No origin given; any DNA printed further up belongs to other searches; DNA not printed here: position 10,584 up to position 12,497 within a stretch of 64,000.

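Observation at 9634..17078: Type IVb pilus / ICE thin-pilus-like machinery (TcpQ/PilL-secretin-PilO-PilP-ATPase-platform) without pilin or prepilin peptidase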

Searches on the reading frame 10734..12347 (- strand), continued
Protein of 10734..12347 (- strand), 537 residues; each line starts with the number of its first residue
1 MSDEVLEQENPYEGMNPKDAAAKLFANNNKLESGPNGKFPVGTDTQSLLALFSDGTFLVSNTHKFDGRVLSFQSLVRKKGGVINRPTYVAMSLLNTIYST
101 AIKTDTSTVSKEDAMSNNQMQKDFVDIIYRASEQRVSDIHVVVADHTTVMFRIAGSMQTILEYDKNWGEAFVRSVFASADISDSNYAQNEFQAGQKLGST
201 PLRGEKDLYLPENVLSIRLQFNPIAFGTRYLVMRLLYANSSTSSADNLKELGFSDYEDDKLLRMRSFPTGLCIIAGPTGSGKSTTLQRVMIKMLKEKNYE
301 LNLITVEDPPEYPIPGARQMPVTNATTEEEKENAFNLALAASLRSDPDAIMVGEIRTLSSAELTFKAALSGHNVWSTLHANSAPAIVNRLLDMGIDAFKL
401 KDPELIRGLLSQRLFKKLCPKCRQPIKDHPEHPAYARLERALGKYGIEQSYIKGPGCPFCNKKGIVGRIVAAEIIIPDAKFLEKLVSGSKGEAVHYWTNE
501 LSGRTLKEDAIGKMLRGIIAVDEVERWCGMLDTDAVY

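Call 32: get_annotated_region(hit=H6, flank=8000)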
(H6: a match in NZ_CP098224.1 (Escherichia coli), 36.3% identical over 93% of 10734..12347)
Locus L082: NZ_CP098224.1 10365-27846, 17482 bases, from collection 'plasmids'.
description: Escherichia coli strain Z0117EC0005 plasmid pZ0117EC0005-1, complete sequence
organism: Escherichia coli (NCBI taxid 562)
taxonomy: Bacteria; Pseudomonadota; Gammaproteobacteria; Enterobacterales; Enterobacteriaceae; Escherichia; Escherichia coli
host: -; source: Canis lupus familiaris,Rectal swab; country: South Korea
typing (MOB-suite, as given by PLSDB): non-mobilizable; replicon IncFIA
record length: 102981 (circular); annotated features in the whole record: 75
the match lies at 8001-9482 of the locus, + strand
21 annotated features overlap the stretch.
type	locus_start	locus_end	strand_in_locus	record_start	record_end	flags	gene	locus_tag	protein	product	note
CDS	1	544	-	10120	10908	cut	-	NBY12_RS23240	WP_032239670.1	AraC family transcriptional regulator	GO:0006355 - regulation of DNA-templated transcription [Evidence IEA]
CDS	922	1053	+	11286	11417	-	-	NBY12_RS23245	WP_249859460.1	ANR family transcriptional regulator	-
CDS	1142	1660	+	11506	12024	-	-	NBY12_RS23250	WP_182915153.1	prepilin-type N-terminal cleavage/methylation domain-containing protein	-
CDS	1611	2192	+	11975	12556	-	-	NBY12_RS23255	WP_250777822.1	hypothetical protein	-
CDS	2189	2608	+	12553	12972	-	-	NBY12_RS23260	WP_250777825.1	hypothetical protein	-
CDS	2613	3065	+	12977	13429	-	-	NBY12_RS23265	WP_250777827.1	hypothetical protein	-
CDS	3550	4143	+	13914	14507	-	-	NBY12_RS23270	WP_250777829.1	type 4 pilus major pilin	-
CDS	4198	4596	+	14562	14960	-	-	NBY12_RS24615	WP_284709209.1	TcpQ domain-containing protein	-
CDS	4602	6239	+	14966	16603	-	-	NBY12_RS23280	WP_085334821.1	secretin N-terminal domain-containing protein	GO:0009297 - pilus assembly [Evidence IEA]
CDS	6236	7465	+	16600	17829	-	-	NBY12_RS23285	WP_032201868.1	type 4b pilus protein PilO2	-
CDS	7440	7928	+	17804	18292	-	-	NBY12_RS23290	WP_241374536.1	hypothetical protein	-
CDS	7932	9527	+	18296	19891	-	-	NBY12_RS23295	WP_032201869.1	ATPase, T2SS/T4P/T4SS family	-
CDS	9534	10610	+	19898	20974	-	-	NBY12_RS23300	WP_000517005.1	type II secretion system F family protein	-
CDS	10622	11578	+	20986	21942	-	-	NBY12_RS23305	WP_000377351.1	ATPase, T2SS/T4P/T4SS family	-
CDS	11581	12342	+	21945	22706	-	-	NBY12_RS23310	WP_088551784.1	A24 family peptidase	-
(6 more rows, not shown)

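Call 33: get_annotated_region(hit=H1, flank=9000)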
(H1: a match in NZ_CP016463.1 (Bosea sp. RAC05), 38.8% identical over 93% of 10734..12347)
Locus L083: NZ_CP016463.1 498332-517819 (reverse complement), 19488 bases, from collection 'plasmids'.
description: Bosea sp. RAC05 plasmid pBSY19_1, complete sequence
organism: Bosea sp. RAC05 (NCBI taxid 1842539)
taxonomy: Bacteria; Pseudomonadota; Alphaproteobacteria; Hyphomicrobiales; Boseaceae; Bosea; Bosea sp. RAC05
host: -; source: Microbial isolate,Algal phycosphere; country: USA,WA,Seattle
typing (MOB-suite, as given by PLSDB): non-mobilizable
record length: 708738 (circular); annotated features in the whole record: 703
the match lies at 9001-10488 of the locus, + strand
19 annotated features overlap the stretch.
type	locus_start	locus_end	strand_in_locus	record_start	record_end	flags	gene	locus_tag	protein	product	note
CDS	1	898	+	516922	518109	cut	-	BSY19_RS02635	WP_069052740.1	hypothetical protein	-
CDS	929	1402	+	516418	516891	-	-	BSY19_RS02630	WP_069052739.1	hypothetical protein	-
CDS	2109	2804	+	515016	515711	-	-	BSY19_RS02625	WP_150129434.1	hypothetical protein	-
CDS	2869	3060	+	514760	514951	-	-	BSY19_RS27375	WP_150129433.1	hypothetical protein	-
CDS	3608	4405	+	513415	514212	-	-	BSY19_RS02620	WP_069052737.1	toxin co-regulated pilus biosynthesis Q family protein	-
CDS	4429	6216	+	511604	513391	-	-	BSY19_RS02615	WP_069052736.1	secretin N-terminal domain-containing protein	GO:0009297 - pilus assembly [Evidence IEA]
CDS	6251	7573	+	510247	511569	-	pilO2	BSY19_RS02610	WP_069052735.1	type 4b pilus protein PilO2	-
CDS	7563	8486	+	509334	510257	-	-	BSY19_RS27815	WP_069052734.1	hypothetical protein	-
CDS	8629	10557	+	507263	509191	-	-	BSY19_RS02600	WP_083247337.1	ATPase, T2SS/T4P/T4SS family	-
CDS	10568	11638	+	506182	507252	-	-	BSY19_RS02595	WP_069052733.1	type II secretion system F family protein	-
CDS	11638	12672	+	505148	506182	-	-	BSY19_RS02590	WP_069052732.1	ATPase, T2SS/T4P/T4SS family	-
CDS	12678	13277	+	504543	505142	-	-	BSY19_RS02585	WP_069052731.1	hypothetical protein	-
CDS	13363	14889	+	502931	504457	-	pilV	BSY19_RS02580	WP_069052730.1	shufflon system plasmid conjugative transfer pilus tip adhesin PilV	-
CDS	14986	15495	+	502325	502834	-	-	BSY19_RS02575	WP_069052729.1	hypothetical protein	-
CDS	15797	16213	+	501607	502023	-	-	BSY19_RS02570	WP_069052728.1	hypothetical protein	-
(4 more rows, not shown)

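Call 35: find_homologous_proteins(query=A1, max_evalue=0.001)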
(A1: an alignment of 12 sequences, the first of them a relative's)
Query A1 (12 sequences) (223 aa, profile of the alignment): 8000 proteins with E <= 0.001 among 8000 candidates; the best 120 are listed.
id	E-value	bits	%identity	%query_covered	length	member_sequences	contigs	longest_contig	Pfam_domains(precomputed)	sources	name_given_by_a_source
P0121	1.0e-72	262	38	97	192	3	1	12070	PF05307.17,PF08805.17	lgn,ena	-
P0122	1.2e-71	258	37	97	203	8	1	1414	PF05307.17,PF08805.17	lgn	-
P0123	3.7e-71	257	99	98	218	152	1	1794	PF05307.17,PF08805.17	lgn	-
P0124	5.6e-71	256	95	98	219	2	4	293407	PF05307.17,PF08805.17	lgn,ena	-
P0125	1.0e-70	255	40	94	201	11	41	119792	PF05307.17,PF08805.17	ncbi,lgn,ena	-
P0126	1.3e-70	255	51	97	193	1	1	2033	PF05307.17,PF08805.17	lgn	-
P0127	1.3e-70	255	80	98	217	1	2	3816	PF05307.17,PF08805.17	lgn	-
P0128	2.8e-70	254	45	97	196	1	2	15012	PF05307.17,PF08805.17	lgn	-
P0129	3.0e-70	254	68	98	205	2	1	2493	PF05307.17,PF08805.17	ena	-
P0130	3.7e-70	253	64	98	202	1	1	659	PF05307.17,PF08805.17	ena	-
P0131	4.7e-70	253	48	97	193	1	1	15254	PF05307.17,PF08805.17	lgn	-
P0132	6.7e-70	253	67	98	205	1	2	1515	PF05307.17,PF08805.17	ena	-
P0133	6.8e-70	253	65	98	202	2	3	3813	PF05307.17,PF08805.17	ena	-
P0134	7.0e-70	253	81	98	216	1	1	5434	PF05307.17,PF08805.17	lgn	-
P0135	7.1e-70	253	64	98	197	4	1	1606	PF05307.17,PF08805.17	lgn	-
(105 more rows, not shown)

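Call 44: search_protein_representatives(alignment_id=A2)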
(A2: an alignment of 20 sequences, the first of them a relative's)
Query: 20 sequences, 196 profile positions. Proteins with E-value up to 0.001 (for the whole library): 8318; up to 1e-10: 4690; up to 1e-30: 618. The best 150 are listed.
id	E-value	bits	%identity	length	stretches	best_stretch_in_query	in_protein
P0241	6.9e-76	270.5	-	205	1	1-196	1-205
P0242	2.6e-74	265.4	-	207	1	1-196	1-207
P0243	1.4e-68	246.7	-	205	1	1-196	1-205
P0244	5.7e-68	244.7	-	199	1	6-196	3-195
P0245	2.7e-64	232.7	-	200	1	1-196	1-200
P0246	2.2e-63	229.7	-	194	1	1-195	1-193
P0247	3.5e-63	229.1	-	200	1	3-196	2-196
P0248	9.9e-63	227.6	-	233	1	6-196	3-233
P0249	1.1e-61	224.2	-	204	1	3-195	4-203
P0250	1.1e-61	224.1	-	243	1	6-195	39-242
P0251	2.1e-61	223.2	-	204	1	4-195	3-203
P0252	4.8e-61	222.1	-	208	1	1-195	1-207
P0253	5.1e-61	222.0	-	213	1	6-196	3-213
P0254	1.1e-60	220.9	-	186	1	1-195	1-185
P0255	1.8e-60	220.2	-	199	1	3-195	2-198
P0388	9.6e-46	172.2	-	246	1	9-191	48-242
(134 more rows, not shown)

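Call 51: find_homologous_proteins(query=A4, max_evalue=0.00001)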
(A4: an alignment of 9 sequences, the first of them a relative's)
Query A4 (9 sequences) (246 aa, profile of the alignment): 6473 proteins with E <= 0.00001 among 8000 candidates; the best 120 are listed.
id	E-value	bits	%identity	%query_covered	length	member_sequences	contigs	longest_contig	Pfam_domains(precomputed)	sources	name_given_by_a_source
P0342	2.4e-115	402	43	94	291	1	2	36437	PF05307.17,PF08805.17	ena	-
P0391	9.2e-113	394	47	94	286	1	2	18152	PF05307.17,PF08805.17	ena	-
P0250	2.5e-109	382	54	94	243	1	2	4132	PF05307.17,PF08805.17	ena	-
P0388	1.7e-108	380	55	96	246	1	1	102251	PF05307.17,PF08805.17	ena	-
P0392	3.5e-107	375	47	97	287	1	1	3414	PF05307.17,PF08805.17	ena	-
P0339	3.7e-106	372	100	100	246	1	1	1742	PF05307.17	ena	-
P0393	1.8e-105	370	78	100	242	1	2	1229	PF05307.17,PF08805.17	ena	-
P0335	2.8e-104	366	53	94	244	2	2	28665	PF05307.17,PF08805.17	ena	-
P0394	1.9e-102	360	88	100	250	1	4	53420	PF05307.17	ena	-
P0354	7.8e-102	358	54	93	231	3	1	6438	PF05307.17,PF08805.17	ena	-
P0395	1.7e-101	357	44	99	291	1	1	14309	PF05307.17,PF08805.17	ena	-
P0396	5.2e-101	355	50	98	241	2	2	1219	PF05307.17,PF08805.17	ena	-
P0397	3.6e-100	352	50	99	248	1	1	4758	PF05307.17,PF08805.17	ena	-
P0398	9.1e-100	351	51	92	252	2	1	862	PF05307.17,PF08805.17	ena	-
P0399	2.1e-99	350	53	92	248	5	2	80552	PF05307.17,PF08805.17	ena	-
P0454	1.4e-74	269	47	90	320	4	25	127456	PF05307.17,PF08805.17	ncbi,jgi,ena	-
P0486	2.1e-71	258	39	89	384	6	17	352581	PF05307.17,PF08805.17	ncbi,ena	-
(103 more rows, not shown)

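Call 52: find_encoding_contigs(protein=P0388, flank=10000, max_places=3)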
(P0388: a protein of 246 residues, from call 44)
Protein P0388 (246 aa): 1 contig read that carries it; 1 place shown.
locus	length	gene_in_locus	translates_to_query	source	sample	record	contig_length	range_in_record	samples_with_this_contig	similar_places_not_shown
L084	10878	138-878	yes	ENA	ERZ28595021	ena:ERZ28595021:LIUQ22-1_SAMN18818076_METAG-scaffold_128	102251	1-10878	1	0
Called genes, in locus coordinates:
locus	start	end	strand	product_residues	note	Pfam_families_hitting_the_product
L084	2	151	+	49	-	?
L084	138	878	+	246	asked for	PF05307:Bundlin (weak), PF08805:PilS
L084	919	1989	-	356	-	PF00733:Asn_synthase (weak), PF02540:NAD_synthase (faint), PF03054:tRNA_Me_trans, PF20259:tRNA_Me_trans_M, PF20258:tRNA_Me_trans_C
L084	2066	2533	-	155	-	PF00436:SSB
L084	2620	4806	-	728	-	PF01553:Acyltransferase, PF00501:AMP-binding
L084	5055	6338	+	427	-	PF03349:Toluene_X, PF13505:OMP_b-brl (weak), PF10677:DUF2490 (faint), PF13505:OMP_b-brl (weak)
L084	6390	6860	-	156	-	PF00383:dCMP_cyt_deam_1, PF14437:MafB19-deam, PF14439:Bd3614-deam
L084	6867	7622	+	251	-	PF01479:S4, PF00849:PseudoU_synth_2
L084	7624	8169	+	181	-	PF03602:Cons_hypoth95, PF13649:Methyltransf_25 (weak)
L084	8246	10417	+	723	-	-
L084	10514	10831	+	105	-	-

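Call 53: find_encoding_contigs(protein=P0486, flank=10000, max_places=3)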
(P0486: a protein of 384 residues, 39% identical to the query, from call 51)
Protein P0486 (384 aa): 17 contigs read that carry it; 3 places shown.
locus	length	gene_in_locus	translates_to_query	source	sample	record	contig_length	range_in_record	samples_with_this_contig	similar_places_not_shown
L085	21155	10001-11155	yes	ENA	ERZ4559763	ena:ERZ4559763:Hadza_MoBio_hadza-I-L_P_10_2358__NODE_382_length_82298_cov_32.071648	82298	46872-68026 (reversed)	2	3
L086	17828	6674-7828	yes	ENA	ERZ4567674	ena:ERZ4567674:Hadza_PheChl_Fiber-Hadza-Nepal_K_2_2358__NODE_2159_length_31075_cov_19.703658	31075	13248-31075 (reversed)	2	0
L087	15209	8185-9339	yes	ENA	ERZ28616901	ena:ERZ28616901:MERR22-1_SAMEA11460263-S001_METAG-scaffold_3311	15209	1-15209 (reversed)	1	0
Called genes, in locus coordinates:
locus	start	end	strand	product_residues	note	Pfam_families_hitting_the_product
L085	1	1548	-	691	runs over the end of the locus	PF00009:GTP_EFTU, PF03144:GTP_EFTU_D2, PF22042:EF-G_D2, PF14492:EFG_III, PF03764:EFG_IV, PF00679:EFG_C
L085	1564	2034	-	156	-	PF00177:Ribosomal_S7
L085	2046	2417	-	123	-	PF00164:Ribosom_S12_S23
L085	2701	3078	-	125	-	-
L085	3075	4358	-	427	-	PF13167:GTP-bdg_N, PF03193:RsgA_GTPase (faint), PF16360:GTP-bdg_M, PF01926:MMR_HSR1, PF19275:HflX_C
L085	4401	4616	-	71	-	PF17209:Hfq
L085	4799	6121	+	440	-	PF02646:RmuC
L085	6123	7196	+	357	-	PF03033:Glyco_transf_28, PF04101:Glyco_tran_28_C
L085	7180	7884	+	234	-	PF02146:SIR2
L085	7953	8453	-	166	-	-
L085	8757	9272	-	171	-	PF07661:MORN_2 (faint)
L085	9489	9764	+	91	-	PF00216:Bac_DNA_binding, PF18291:HU-HIG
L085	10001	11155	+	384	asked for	PF05307:Bundlin, PF08805:PilS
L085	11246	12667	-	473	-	-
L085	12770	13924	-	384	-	PF00817:IMS, PF11799:IMS_C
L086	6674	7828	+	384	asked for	PF05307:Bundlin, PF08805:PilS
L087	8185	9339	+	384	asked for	PF05307:Bundlin, PF08805:PilS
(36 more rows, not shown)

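Call 55: find_encoding_contigs(protein=P0454, flank=10000, max_places=2)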
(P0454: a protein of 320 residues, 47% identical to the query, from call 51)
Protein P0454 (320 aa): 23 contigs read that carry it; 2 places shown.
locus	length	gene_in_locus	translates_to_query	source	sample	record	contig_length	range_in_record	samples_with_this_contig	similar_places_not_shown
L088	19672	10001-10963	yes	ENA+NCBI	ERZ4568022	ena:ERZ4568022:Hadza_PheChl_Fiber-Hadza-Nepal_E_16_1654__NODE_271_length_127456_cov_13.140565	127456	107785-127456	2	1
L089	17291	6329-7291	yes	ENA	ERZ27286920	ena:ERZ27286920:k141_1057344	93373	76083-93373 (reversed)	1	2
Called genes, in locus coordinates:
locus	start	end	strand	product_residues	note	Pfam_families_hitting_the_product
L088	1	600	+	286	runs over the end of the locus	PF01734:Patatin, PF19890:DUF6363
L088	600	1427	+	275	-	PF02811:PHP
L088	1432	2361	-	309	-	PF06342:DUF1057 (faint), PF00561:Abhydrolase_1, PF12146:Hydrolase_4, PF12697:Abhydrolase_6, PF08386:Abhydrolase_4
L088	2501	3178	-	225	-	-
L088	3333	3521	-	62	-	-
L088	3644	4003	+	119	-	PF00453:Ribosomal_L20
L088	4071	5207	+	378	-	PF02912:Phe_tRNA-synt_N, PF01409:tRNA-synt_2d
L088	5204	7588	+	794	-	PF01588:tRNA_bind, PF03483:B3_4, PF03484:B5, PF17759:tRNA_synthFbeta, PF03147:FDX-ACB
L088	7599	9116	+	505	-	PF00587:tRNA-synt_2b, PF03129:HGTP_anticodon (weak), PF09180:ProRS-C_1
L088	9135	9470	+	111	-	-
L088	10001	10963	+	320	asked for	PF05307:Bundlin, PF08805:PilS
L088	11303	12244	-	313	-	PF01300:Sua5_yciO_yrdC, PF03481:Sua5_C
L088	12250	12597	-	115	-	-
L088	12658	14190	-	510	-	-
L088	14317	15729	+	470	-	PF00883:Peptidase_M17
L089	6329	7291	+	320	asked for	PF05307:Bundlin, PF08805:PilS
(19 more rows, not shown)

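Call 56: find_encoding_contigs(protein=P0399, flank=10000, max_places=2)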
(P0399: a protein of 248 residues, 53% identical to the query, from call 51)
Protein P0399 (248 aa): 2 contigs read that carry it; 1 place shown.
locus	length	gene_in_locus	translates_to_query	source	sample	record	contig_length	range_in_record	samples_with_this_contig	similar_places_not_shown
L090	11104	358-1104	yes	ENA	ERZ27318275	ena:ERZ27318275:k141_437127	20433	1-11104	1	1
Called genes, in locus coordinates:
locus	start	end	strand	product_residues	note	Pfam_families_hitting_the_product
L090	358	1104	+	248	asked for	PF05307:Bundlin, PF08805:PilS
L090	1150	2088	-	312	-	PF08291:Peptidase_M15_3, PF05951:Peptidase_M15_2 (faint), PF08291:Peptidase_M15_3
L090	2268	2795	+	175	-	-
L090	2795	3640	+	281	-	PF01734:Patatin, PF19890:DUF6363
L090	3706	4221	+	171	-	-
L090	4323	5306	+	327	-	-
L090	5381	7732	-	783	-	PF02415:Chlam_PMP (faint), PF03797:Autotransporter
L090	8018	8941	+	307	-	-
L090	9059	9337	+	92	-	PF03144:GTP_EFTU_D2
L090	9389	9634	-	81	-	-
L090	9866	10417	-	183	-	-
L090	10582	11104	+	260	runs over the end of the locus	PF13277:YmdB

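Call 59: get_annotated_region(hit=H16, flank=8000)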
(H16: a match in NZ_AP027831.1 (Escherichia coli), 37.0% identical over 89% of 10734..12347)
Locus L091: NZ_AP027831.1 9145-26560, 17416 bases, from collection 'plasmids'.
description: Escherichia coli strain 2017.17.03CC plasmid p2017.17.03CC_2, complete sequence
organism: Escherichia coli (NCBI taxid 562)
taxonomy: Bacteria; Pseudomonadota; Gammaproteobacteria; Enterobacterales; Enterobacteriaceae; Escherichia; Escherichia coli
host: -; source: Homo sapiens,whole organism,feces; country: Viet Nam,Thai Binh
typing (MOB-suite, as given by PLSDB): conjugative; replicon IncFIA,IncFII; relaxase MOBP,MOBP; mating-pair formation MPF_I
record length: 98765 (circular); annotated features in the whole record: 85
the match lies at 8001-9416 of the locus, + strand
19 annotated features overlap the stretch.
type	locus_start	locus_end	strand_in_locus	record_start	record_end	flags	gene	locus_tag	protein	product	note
CDS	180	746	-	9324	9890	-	-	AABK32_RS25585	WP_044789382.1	hypothetical protein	-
CDS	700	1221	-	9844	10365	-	-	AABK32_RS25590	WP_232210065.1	type II secretion system protein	-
CDS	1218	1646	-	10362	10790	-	-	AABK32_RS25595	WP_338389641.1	hypothetical protein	-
CDS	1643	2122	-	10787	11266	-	-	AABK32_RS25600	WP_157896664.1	hypothetical protein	-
CDS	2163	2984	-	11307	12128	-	-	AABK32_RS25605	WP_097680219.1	hypothetical protein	-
CDS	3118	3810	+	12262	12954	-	-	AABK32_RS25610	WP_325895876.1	type 4 pilus major pilin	-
CDS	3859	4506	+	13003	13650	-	-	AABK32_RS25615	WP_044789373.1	TcpQ domain-containing protein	-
CDS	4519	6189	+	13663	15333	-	-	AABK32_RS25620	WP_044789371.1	secretin N-terminal domain-containing protein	GO:0009297 - pilus assembly [Evidence IEA]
CDS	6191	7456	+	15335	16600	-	-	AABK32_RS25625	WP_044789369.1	type 4b pilus protein PilO2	-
CDS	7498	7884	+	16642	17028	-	-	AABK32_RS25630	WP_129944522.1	hypothetical protein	-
CDS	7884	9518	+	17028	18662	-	-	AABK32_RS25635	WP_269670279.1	ATPase, T2SS/T4P/T4SS family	-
CDS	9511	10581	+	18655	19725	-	-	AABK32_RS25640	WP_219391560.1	type II secretion system F family protein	-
CDS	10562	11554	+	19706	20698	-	-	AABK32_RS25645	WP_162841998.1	ATPase, T2SS/T4P/T4SS family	-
CDS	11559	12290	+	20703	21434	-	-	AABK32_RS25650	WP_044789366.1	A24 family peptidase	-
CDS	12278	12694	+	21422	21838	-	-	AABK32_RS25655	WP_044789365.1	lytic transglycosylase domain-containing protein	-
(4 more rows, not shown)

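Call 93: find_encoding_contigs(protein=P0002, flank=10000, max_places=2)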
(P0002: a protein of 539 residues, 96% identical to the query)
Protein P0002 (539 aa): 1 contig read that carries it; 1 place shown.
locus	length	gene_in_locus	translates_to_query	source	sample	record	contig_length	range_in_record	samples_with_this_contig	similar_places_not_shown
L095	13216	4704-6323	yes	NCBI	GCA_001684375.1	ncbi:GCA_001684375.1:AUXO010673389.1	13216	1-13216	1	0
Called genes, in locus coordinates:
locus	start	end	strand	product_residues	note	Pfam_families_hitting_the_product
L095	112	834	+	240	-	PF10671:TcpQ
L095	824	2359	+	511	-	PF00263:Secretin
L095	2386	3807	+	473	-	PF06864:PAP_PilO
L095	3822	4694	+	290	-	-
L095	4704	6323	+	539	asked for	PF00437:T2SSE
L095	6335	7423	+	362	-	PF00482:T2SSF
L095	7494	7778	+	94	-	PF00216:Bac_DNA_binding, PF18291:HU-HIG (weak)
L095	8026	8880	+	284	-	PF17848:Zn_ribbon_ACC, PF01039:Carboxyl_trans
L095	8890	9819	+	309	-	PF01039:Carboxyl_trans, PF03255:ACCA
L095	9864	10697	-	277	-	-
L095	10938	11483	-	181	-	PF13302:Acetyltransf_3, PF00583:Acetyltransf_1, PF08445:FR47 (faint)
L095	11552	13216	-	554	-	?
